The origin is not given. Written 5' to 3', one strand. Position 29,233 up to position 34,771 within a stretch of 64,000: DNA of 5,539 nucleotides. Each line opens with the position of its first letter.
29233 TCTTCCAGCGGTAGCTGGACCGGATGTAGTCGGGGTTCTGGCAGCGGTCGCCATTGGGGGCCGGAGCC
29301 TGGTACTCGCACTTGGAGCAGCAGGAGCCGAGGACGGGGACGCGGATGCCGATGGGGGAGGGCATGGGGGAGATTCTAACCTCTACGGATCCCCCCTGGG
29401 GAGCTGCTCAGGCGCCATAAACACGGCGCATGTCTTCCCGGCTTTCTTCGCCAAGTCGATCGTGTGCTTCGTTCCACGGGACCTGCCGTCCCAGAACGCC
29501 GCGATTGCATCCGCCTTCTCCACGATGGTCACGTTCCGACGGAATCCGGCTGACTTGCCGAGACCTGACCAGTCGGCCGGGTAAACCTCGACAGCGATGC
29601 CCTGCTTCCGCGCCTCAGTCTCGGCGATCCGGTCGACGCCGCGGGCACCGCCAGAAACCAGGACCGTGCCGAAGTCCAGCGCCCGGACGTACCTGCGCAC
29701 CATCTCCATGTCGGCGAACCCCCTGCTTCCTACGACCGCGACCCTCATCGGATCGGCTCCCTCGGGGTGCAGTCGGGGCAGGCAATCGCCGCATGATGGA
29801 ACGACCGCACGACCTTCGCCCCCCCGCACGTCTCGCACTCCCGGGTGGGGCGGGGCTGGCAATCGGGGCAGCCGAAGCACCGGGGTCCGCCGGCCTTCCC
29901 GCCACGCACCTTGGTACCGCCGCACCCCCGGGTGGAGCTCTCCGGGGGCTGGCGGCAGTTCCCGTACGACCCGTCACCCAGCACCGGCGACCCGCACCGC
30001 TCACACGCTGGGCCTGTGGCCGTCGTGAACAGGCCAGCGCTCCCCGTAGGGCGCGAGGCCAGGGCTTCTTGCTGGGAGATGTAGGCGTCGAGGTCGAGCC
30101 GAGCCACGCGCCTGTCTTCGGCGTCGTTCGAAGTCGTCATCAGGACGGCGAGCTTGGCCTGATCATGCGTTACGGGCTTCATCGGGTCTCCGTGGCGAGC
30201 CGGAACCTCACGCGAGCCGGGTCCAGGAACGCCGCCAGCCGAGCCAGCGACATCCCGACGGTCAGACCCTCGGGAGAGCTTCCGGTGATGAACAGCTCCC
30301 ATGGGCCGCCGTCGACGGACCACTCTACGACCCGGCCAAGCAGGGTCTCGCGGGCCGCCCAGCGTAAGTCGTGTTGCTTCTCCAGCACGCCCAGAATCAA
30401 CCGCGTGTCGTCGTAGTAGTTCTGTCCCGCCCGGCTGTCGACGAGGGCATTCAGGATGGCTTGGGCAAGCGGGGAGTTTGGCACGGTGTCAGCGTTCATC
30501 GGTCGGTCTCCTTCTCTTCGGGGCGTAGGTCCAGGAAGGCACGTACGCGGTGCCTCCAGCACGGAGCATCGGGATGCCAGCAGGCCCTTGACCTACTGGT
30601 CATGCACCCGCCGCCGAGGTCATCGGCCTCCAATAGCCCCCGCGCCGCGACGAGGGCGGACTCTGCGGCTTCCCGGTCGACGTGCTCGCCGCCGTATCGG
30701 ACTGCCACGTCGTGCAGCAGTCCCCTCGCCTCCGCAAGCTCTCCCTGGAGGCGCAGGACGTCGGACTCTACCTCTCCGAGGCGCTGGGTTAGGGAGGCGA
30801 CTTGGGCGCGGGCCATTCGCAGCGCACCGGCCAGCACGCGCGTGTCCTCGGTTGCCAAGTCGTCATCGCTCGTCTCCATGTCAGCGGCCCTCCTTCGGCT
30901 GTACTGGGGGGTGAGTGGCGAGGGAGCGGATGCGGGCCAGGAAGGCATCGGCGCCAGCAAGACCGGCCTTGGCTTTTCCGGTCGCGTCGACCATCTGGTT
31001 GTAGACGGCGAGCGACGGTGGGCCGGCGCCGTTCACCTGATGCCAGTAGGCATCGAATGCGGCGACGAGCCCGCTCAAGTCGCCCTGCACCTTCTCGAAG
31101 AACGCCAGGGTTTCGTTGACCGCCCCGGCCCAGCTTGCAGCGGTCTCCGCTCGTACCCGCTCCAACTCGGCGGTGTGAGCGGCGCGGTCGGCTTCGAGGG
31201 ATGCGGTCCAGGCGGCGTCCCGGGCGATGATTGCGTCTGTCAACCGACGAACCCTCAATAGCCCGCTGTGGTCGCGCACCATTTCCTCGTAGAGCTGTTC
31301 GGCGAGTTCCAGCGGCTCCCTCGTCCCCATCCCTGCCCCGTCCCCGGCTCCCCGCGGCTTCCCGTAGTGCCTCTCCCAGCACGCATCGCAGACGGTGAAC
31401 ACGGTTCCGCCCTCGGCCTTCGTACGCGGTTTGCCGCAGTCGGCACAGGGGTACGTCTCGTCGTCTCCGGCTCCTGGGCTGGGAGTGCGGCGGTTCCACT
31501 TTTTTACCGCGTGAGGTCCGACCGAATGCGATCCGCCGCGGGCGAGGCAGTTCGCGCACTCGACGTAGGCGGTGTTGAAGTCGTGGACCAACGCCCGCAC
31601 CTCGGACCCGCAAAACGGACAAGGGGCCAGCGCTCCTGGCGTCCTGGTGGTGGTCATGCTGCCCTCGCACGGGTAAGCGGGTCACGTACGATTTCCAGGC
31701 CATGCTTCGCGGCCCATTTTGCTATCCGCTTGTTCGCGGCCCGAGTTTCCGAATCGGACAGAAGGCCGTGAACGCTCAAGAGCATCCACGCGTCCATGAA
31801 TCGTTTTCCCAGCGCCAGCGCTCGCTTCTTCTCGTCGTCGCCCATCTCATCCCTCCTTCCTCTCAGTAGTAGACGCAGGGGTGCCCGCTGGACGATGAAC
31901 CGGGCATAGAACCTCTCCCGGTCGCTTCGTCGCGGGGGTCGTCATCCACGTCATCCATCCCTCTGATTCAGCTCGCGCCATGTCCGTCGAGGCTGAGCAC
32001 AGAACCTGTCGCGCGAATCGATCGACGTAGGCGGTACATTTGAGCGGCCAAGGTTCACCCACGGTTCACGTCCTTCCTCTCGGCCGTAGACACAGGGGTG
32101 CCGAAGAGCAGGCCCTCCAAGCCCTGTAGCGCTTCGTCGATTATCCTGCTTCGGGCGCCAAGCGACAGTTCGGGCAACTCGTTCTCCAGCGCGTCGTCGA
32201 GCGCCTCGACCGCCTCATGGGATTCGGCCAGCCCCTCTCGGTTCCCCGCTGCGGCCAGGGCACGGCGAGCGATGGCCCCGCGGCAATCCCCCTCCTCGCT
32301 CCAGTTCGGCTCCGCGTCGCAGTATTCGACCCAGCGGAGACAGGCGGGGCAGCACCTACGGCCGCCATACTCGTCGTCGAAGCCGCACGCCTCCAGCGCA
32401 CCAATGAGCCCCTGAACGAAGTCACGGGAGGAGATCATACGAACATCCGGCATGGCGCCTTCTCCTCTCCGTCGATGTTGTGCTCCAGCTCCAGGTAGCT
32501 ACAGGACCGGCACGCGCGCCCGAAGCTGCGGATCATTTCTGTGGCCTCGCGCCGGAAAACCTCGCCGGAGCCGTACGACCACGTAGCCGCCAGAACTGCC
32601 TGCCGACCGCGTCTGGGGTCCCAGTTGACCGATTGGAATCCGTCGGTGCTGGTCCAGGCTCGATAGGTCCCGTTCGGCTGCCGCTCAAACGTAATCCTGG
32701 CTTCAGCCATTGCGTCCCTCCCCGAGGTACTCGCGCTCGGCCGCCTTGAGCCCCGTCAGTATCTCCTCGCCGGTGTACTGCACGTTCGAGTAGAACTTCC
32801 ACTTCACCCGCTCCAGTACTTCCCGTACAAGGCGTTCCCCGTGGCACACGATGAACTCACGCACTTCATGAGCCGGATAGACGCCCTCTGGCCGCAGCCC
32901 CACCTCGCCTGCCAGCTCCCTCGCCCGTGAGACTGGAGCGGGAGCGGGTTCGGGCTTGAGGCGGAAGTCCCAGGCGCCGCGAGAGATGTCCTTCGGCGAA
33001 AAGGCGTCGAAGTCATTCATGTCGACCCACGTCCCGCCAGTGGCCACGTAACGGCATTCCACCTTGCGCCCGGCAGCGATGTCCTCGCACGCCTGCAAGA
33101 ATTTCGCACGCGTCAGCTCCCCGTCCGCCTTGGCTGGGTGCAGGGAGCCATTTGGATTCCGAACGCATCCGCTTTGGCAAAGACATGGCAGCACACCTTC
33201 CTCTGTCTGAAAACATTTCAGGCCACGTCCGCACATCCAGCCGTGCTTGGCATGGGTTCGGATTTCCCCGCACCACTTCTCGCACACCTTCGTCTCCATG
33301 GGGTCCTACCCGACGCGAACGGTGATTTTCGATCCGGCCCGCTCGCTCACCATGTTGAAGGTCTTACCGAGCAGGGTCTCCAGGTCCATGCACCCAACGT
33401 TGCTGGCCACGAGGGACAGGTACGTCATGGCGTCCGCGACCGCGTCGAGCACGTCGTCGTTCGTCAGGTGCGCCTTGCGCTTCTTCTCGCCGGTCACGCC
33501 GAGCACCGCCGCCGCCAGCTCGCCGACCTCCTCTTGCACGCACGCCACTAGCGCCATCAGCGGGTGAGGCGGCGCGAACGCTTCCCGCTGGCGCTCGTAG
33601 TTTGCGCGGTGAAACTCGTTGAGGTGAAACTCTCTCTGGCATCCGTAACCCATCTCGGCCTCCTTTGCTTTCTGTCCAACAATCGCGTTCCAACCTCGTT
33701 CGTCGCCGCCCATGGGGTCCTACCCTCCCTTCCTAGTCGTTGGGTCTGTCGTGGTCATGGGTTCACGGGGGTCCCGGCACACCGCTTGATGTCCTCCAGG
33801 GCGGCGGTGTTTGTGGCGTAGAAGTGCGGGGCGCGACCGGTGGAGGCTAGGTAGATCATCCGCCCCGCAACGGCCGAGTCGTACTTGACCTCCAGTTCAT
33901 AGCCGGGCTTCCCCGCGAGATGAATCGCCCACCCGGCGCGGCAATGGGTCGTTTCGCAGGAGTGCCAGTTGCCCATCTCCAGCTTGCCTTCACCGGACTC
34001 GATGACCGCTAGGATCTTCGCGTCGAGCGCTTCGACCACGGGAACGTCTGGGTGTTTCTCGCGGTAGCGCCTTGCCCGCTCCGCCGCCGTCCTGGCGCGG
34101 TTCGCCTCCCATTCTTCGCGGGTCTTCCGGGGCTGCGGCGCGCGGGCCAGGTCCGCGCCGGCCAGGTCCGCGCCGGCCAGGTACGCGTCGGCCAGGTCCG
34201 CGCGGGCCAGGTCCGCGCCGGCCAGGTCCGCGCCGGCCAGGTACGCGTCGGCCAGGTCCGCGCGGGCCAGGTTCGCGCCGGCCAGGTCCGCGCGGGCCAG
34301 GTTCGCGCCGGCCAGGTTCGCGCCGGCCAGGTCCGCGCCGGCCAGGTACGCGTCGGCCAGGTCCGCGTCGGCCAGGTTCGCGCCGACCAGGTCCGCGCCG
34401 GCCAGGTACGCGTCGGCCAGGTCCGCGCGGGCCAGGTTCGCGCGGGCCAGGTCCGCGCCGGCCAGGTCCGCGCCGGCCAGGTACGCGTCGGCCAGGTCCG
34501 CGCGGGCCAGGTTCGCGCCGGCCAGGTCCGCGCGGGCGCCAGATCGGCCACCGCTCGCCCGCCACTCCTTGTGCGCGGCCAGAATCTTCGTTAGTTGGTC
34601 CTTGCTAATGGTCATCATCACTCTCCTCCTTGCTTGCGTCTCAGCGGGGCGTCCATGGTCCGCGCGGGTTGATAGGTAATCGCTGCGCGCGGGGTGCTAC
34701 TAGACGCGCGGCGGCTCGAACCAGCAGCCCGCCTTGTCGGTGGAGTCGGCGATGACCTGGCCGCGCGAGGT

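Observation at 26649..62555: Eleven intergenic copies of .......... on the coding strand: a candidate phage-specific promoter class, four of them 9-10 nt from SD-less start codons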

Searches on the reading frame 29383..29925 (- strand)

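Call 39: search_protein_families(library=pfam, proteins=[window:29383-29925:-], max_evalue=0.05)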
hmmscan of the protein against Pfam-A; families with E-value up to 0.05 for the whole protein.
window:29383-29925:- (180 aa): 4 families
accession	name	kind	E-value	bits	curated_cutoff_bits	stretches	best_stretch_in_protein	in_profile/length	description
PF10686.14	YAcAr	-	8.7e-13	48.3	28.2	1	60-120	1-64/66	YspA, cpYpsA-related SLOG family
PF02481.21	DNA_processg_A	-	1.8e-06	27.7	29.6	1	61-109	46-97/212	DNA recombination-mediator protein A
PF18306.6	LDcluster4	-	0.0013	18.8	26.3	1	62-170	4-124/151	SLOG cluster4 family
PF12694.12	cpYpsA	-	0.013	15.7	26.2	0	129-169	55-96/145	Circularly permutated YpsA SLOG family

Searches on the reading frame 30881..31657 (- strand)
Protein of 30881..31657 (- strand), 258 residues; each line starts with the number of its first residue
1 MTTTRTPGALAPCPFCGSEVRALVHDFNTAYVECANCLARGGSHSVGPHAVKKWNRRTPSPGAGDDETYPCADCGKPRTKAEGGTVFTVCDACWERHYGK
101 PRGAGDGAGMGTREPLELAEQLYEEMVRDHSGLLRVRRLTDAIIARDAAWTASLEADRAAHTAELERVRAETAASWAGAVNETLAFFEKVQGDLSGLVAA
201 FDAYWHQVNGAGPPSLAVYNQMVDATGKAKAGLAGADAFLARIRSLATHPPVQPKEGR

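Call 39: search_protein_families(library=pfam, proteins=[window:30881-31657:-], max_evalue=0.05)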
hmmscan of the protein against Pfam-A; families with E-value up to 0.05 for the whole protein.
window:30881-31657:- (258 aa): 5 families
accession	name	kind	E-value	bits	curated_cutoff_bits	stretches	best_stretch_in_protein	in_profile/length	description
PF14354.12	Lar_restr_allev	-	1.7e-09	38.2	28.6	1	10-58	3-58/58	Restriction alleviation protein Lar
PF24042.1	DUF7351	-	0.00012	22.3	31.2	1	12-53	3-43/177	Domain of unknown function (DUF7351)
PF23455.1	DUF7129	-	0.00045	20.3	30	0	7-21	24-38/45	Domain of unknown function (DUF7129)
PF13559.11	DUF4129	-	0.019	15.4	24.8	0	158-225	7-67/69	Domain of unknown function (DUF4129)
PF08271.17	Zn_Ribbon_TF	-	0.035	14.1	29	1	13-37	3-25/43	TFIIB zinc-binding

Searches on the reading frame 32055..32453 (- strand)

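Call 39: search_protein_families(library=pfam, proteins=[window:32055-32453:-], max_evalue=0.05)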
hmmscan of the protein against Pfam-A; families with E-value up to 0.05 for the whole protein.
window:32055-32453:- (132 aa): 1 family
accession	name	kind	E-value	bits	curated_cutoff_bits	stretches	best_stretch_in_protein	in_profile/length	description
PF11682.14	Zn_ribbon_11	-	0.043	13.9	24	0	26-39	12-25/37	Probable zinc-ribbon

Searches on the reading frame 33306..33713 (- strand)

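Call 38: search_protein_families(library=pfam, proteins=[window:33306-33713:-], max_evalue=0.05)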
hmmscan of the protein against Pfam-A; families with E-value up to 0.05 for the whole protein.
window:33306-33713:- (135 aa): 1 family
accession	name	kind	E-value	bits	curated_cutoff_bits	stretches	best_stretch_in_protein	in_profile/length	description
PF06892.16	Phage_CP76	-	0.019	15.3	26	1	51-106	88-143/146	Phage regulatory protein CII (CP76)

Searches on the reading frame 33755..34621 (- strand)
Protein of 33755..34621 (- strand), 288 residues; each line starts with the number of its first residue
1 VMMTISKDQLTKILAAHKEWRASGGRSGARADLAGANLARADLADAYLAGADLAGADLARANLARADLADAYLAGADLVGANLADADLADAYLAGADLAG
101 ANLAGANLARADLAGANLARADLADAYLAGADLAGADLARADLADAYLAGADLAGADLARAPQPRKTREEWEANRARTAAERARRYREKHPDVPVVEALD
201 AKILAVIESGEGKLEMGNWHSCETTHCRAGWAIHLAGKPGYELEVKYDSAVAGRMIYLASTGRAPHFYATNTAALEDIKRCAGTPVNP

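Call 38: search_protein_families(library=pfam, proteins=[window:33755-34621:-], max_evalue=0.05)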
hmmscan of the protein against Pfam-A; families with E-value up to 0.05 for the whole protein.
window:33755-34621:- (288 aa): 3 families
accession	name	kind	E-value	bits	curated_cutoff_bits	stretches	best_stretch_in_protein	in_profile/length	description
PF00805.28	Pentapeptide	-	8.1e-31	105.6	20.2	4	121-158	1-38/40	Pentapeptide repeats (8 copies)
PF13599.13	Pentapeptide_4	-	7.2e-10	39.2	38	1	31-97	11-77/78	Pentapeptide repeat region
PF13576.12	Pentapeptide_3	-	3.1e-08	34.2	27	1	99-141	2-47/48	Pentapeptide repeats (9 copies)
